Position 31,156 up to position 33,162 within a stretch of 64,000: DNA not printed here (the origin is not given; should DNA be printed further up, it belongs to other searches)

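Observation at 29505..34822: tRNA-flanked operon coupling a pyruvoyl-type histidine decarboxylase homologue to a DUF885 HExxH protein, a C45/PLB-like Cys-Ntn hydrolase and YjbQ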

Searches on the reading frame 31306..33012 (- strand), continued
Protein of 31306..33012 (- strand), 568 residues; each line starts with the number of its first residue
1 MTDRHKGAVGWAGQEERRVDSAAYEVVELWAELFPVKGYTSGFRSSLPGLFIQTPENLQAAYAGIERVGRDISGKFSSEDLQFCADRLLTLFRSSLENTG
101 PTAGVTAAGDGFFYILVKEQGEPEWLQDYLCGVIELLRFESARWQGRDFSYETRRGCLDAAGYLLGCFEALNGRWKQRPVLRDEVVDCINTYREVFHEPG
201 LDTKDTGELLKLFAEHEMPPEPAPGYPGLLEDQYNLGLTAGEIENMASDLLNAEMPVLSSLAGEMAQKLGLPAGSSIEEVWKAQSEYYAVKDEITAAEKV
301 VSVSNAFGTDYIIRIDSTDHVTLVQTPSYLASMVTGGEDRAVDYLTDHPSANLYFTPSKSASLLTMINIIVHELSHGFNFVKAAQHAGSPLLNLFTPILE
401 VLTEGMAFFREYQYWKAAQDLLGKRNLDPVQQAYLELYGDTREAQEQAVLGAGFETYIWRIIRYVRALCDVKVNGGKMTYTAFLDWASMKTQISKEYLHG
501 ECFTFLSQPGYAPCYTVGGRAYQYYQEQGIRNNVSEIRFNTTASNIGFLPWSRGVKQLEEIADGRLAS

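Call 37: find_encoding_contigs(protein=P0200, flank=8000, max_places=2)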
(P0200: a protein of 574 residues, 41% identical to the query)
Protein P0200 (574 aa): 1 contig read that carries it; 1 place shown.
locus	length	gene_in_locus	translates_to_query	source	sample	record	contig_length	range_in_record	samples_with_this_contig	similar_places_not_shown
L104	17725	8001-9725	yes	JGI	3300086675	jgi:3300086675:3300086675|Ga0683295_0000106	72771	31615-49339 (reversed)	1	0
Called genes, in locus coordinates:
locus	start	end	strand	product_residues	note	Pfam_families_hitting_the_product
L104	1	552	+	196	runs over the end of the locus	PF13358:DDE_3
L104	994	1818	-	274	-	PF12281:NTP_transf_8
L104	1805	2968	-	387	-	-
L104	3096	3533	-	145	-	-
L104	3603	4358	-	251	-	PF02371:Transposase_20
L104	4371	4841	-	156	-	PF01548:DEDD_Tnp_IS110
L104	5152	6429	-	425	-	PF13384:HTH_23 (weak), PF13551:HTH_29 (weak), PF13565:HTH_32 (faint)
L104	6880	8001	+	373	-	PF02329:HDC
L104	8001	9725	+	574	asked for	-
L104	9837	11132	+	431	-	PF00450:Peptidase_S10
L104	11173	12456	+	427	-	PF05147:LANC_like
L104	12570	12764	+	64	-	-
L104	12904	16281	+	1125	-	PF04738:Lant_dehydr_N, PF14028:Lant_dehydr_C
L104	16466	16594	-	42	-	-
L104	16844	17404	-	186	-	-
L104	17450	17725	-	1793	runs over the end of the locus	PF25023:TEN_YD-shell (weak), PF05593:RHS_repeat, PF25023:TEN_YD-shell (weak)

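Call 38: find_encoding_contigs(protein=P0121, flank=10000, max_places=2)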
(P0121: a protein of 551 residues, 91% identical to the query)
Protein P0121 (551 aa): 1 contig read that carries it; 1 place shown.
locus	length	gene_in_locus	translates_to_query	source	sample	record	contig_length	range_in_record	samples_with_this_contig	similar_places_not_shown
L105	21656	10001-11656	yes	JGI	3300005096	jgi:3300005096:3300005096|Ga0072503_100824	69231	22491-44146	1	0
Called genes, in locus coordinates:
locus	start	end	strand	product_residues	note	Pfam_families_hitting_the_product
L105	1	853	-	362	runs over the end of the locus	PF02568:ThiI, PF03054:tRNA_Me_trans (weak), PF18297:NFACT-R_2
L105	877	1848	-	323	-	PF00294:PfkB, PF08543:Phos_pyr_kin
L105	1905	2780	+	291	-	PF00892:EamA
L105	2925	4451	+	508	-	PF13191:AAA_16 (weak), PF13401:AAA_22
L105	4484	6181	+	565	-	PF05157:MshEN, PF00437:T2SSE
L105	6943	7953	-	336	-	PF03186:CobD_Cbib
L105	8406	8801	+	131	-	-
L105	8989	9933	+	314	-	PF02329:HDC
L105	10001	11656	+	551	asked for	-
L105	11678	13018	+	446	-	PF04916:Phospholip_B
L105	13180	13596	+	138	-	PF01894:YjbQ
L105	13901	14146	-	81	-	-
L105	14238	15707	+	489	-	PF04715:, PF00425:Chorismate_bind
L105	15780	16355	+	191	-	PF00117:GATase, PF07722:Peptidase_C26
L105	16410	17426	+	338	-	PF02885:Glycos_trans_3N, PF00591:Glycos_transf_3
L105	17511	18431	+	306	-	PF01408:GFO_IDH_MocA, PF22725:GFO_IDH_MocA_C3 (weak)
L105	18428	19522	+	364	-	PF01041:DegT_DnrJ_EryC1, PF01212:Beta_elim_lyase (faint)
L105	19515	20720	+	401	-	PF02684:LpxB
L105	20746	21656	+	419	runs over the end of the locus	PF04413:Glycos_transf_N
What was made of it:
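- The SNF gene is absent from the sister locus L105 (call 38).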

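Call 40: find_encoding_contigs(protein=P0151, flank=8000, max_places=1)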
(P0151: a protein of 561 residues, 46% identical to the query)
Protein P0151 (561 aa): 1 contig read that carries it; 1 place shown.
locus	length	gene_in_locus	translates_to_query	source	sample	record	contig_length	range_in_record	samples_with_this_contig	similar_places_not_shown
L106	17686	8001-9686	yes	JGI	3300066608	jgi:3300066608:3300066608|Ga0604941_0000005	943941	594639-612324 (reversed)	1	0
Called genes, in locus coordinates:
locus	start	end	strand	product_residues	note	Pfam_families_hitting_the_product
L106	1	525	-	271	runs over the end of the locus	PF01223:Endonuclease_NS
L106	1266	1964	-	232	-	PF13541:ChlI, PF05362:Lon_C (weak), PF01078:Mg_chelatase (weak)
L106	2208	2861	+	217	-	PF04542:Sigma70_r2, PF08281:Sigma70_r4_2, PF04545:Sigma70_r4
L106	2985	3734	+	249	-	PF13490:zf-HC2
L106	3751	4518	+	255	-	PF13349:DUF4097 (weak)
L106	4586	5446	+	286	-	-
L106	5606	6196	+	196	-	PF22769:DCD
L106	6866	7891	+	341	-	PF02329:HDC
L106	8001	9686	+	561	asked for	-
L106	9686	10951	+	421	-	PF00450:Peptidase_S10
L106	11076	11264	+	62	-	-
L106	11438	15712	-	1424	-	PF03160:Calx-beta, PF01839:FG-GAP (faint), PF19190:BACON_2, PF13004:BACON (weak), PF13517:FG-GAP_3 (weak)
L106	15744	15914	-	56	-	-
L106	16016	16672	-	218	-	PF14534:DUF4440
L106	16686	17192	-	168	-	-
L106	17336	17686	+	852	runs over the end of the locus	PF00486:Trans_reg_C, PF00931:NB-ARC, PF01637:ATPase_2 (weak), PF13191:AAA_16, PF13401:AAA_22 (weak), PF25872:HTH_77, PF17874:TPR_MalT, PF13424:TPR_12, +4 more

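Call 41: find_encoding_contigs(protein=P0173, flank=8000, max_places=1)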
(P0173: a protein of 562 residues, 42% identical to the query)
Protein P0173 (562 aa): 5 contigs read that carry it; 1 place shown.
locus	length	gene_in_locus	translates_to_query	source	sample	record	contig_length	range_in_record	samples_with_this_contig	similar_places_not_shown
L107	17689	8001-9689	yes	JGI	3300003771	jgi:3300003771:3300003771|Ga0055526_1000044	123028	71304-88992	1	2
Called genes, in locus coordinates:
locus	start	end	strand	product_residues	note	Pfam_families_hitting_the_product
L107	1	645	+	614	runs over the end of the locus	PF06505:XylR_N, PF02830:V4R, PF00158:Sigma54_activat, PF14532:Sigma54_activ_2, PF25601:AAA_lid_14, PF02954:HTH_8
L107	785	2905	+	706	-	PF07690:MFS_1, PF12146:Hydrolase_4, PF00561:Abhydrolase_1, PF12697:Abhydrolase_6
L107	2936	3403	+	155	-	PF01047:MarR (weak), PF12802:MarR_2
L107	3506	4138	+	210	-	PF07589:PEP_exosort_dom (weak)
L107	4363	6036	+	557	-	PF03577:Peptidase_C69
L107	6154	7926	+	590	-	PF12588:PSDC, PF02666:PS_Dcarbxylase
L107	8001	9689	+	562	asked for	-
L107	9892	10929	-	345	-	PF00892:EamA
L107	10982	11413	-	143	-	PF00376:MerR, PF13411:MerR_1, PF09278:MerR-DNA-bind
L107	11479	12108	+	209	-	PF01545:Cation_efflux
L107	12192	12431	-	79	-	-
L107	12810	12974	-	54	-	-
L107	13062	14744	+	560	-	PF04616:Glyco_hydro_43, PF17851:GH43_C2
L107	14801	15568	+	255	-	PF03664:Glyco_hydro_62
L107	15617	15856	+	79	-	PF03664:Glyco_hydro_62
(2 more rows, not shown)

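Call 42: find_encoding_contigs(protein=P0179, flank=8000, max_places=1)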
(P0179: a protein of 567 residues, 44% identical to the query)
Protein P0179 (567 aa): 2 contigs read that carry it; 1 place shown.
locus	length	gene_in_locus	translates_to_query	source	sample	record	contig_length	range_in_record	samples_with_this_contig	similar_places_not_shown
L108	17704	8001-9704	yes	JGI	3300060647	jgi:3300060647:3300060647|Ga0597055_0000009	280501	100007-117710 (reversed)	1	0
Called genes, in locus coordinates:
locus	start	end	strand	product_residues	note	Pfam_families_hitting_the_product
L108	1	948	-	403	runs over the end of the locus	PF00162:PGK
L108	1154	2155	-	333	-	PF00044:Gp_dh_N, PF02800:Gp_dh_C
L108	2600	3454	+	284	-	-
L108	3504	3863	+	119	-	-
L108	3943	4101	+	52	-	-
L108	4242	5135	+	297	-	PF13646:HEAT_2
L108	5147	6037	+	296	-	-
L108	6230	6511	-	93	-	-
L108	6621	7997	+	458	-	PF12588:PSDC, PF02666:PS_Dcarbxylase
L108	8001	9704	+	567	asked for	-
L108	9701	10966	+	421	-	PF00450:Peptidase_S10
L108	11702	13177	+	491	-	PF01565:FAD_binding_4, PF08031:BBE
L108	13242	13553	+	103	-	-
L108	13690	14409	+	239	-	PF25182:NonGDSL, PF00657:Lipase_GDSL, PF13472:Lipase_GDSL_2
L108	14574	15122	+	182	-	-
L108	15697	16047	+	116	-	-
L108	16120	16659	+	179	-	-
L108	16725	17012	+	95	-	PF12674:Zn_ribbon_2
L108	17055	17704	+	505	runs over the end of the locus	-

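Call 43: search_protein_families(library=pfam, proteins=[L002:8352-9746:-, L010:8030-9460:+, L015:8498-9844:+, L003:8849-9430:+, L014:5879-6316:-, L005:7817-8857:+, L012:5996-7687:+], max_evalue=0.01)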
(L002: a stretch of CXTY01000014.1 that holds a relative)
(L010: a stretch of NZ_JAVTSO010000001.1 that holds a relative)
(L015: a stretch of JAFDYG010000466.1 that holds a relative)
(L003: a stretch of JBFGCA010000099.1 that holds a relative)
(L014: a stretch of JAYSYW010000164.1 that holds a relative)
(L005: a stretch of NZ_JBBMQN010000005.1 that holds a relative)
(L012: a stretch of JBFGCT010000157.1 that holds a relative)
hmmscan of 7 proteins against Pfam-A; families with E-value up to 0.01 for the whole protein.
L002:8352-9746:- (464 aa): 3 families
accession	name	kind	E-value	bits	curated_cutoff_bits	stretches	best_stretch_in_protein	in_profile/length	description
PF00155.27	Aminotran_1_2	-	7.1e-24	85.1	19.7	1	129-436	31-350/361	Aminotransferase class I and II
PF00392.27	GntR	-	2.5e-14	53.1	27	1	16-78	2-64/64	Bacterial regulatory proteins, gntR family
PF12897.13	Asp_aminotransf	-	0.0053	16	27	1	196-277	134-217/421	Aspartate amino-transferase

L010:8030-9460:+ (476 aa): 4 families
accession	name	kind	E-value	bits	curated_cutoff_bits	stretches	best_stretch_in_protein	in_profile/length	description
PF00224.27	PK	-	1.1e-121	406.4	30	1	7-324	3-325/328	Pyruvate kinase, barrel domain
PF02887.21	PK_C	-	1.2e-30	106.3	28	1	360-472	1-113/114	Pyruvate kinase, alpha/beta domain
PF03328.21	HpcH_HpaI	-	3.1e-05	23.8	25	1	179-273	76-180/221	HpcH/HpaI aldolase/citrate lyase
PF25274.1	MJ0548_C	-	0.0044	17.6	27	1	77-146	28-95/97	Connectase MJ0548-like, C-terminal domain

L015:8498-9844:+ (448 aa): 0 families

L003:8849-9430:+ (193 aa): 0 families

L014:5879-6316:- (145 aa): 0 families

L005:7817-8857:+ (346 aa): 0 families

L012:5996-7687:+ (563 aa): 0 families
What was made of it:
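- Tried and rejected: Others were a pyruvate kinase or unknown proteins (call 43).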

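Call 47: search_solved_structures(query=L108:6621-7997:+, max_evalue=0.001, show_alignments=1)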
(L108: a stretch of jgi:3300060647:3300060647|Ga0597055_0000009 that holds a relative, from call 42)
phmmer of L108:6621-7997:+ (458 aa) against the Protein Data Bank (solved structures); distinct sequences matched with E-value up to 0.001: 5.
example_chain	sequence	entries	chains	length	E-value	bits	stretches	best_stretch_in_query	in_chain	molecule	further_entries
9jer_A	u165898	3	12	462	5.6e-28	101.2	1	205-404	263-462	L-tryptophan decarboxylase PsiD-like domain-containing protein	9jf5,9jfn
8zia_I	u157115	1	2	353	2e-17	66.4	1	104-403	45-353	L-tryptophan decarboxylase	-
8x4q_A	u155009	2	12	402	3e-17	65.8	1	104-403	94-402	L-tryptophan decarboxylase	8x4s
7cnw_A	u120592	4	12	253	4e-09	39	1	197-377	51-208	Phosphatidylserine decarboxylase beta chain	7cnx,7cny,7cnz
6l06_A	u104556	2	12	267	4.5e-09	38.8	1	195-377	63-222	Phosphatidylserine decarboxylase beta chain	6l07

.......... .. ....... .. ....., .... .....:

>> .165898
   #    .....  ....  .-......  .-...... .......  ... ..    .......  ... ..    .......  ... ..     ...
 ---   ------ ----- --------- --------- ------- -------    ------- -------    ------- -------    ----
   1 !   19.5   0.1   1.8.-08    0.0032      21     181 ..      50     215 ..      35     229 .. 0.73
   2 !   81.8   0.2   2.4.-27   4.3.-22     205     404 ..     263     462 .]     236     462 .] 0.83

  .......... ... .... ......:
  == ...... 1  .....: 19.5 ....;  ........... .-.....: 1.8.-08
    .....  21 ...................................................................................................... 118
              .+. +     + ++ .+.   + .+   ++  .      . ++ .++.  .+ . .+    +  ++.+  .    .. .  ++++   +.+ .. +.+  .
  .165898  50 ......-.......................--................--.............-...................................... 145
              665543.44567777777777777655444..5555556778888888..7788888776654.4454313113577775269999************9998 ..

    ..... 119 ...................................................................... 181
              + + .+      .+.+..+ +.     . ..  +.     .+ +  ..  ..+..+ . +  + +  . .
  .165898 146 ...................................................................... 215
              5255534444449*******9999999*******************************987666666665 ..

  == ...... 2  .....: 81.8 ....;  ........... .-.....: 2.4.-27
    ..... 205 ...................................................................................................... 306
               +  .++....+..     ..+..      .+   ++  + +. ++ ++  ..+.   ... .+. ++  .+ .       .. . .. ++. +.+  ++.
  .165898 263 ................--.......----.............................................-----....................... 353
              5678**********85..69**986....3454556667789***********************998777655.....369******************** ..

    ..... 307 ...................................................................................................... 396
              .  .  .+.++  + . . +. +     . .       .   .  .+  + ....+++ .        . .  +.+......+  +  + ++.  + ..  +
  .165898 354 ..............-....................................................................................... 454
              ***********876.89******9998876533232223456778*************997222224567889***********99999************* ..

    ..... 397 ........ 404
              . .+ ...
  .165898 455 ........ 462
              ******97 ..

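Call 48: search_solved_structures(query=L002:11716-13008:+, max_evalue=1e-10)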
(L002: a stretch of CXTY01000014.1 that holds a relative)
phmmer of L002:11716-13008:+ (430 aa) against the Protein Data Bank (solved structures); distinct sequences matched with E-value up to 1e-10: 15.
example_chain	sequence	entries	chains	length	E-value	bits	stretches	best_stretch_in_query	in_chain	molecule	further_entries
7kdv_B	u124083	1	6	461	1.2e-58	202.1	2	9-214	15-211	Lysosomal protective protein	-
1wpx_A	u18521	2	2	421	4.8e-56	193.6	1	22-417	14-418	Carboxypeptidase Y | SERINE CARBOXYPEPTIDASE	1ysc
1ivy_A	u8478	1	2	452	5.8e-55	190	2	12-214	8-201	HUMAN PROTECTIVE PROTEIN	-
4mws_A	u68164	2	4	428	6.3e-55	189.9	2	13-214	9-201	Lysosomal protective protein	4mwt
4ci9_A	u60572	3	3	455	6.9e-55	189.8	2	12-214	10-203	LYSOSOMAL PROTECTIVE PROTEIN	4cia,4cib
6wia_A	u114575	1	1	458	8.7e-55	189.4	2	13-214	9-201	Lysosomal protective protein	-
1cpy_A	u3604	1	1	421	1.9e-54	188.3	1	22-417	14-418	SERINE CARBOXYPEPTIDASE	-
4az0_A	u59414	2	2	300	8.2e-40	140.1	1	11-214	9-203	LYSOSOMAL PROTECTIVE PROTEIN 32 KDA CHAIN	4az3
1ac5_A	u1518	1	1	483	3.2e-37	131.6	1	35-403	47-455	KEX1(DELTA)P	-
3sc2_A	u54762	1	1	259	2.3e-31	112.2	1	9-214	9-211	SERINE CARBOXYPEPTIDASE II (CPDW-II)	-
1bcr_A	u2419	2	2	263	2.3e-31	112.2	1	9-214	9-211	SERINE CARBOXYPEPTIDASE II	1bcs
1wht_A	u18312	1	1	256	2.4e-31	112.2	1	10-214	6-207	SERINE CARBOXYPEPTIDASE II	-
1whs_A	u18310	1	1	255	2.5e-31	112.1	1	10-214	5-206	SERINE CARBOXYPEPTIDASE II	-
1gxs_A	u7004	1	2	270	2.6e-24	89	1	10-213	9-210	P-(S)-HYDROXYMANDELONITRILE LYASE CHAIN A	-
4az0_B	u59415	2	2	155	5.2e-14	55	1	278-415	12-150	LYSOSOMAL PROTECTIVE PROTEIN 20 KDA CHAIN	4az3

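Call 65: search_protein_families(library=pfam, proteins=[L105:8406-8801:+, L009:8763-9101:-, L021:6683-7975:-, L020:11663-12535:+, L106:5606-6196:+], max_evalue=0.001)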
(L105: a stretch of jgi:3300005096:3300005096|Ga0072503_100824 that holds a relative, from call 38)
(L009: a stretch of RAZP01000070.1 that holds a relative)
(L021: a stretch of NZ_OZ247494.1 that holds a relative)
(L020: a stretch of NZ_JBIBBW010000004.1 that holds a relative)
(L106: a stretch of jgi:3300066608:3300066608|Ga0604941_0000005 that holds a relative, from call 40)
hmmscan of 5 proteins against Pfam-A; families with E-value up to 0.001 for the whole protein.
L105:8406-8801:+ (131 aa): 1 family
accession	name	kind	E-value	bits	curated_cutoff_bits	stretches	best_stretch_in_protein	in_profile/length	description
PF00801.26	PKD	-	0.0004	20.8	23.5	1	4-81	2-67/80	PKD domain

L009:8763-9101:- (112 aa): 1 family
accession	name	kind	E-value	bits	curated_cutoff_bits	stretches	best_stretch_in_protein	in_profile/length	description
PF00313.28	CSD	-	1.5e-22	79.7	27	1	21-84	2-64/66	'Cold-shock' DNA-binding domain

L021:6683-7975:- (430 aa): 2 families
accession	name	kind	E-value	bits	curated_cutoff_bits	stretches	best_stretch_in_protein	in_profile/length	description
PF15902.12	Sortilin-Vps10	-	9.5e-13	48.2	33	2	177-311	2-115/446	Sortilin, neurotensin receptor 3,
PF02012.26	BNR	-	0.00039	20.4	27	0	110-121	1-12/12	BNR/Asp-box repeat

L020:11663-12535:+ (290 aa): 0 families

L106:5606-6196:+ (196 aa): 2 families
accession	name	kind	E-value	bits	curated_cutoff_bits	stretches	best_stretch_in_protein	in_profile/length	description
PF22769.1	DCD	-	3.6e-25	89.3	27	1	3-169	1-152/153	dCTP deaminase-like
PF00692.24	dUTPase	-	0.0004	20.6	22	1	88-172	22-106/129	dUTPase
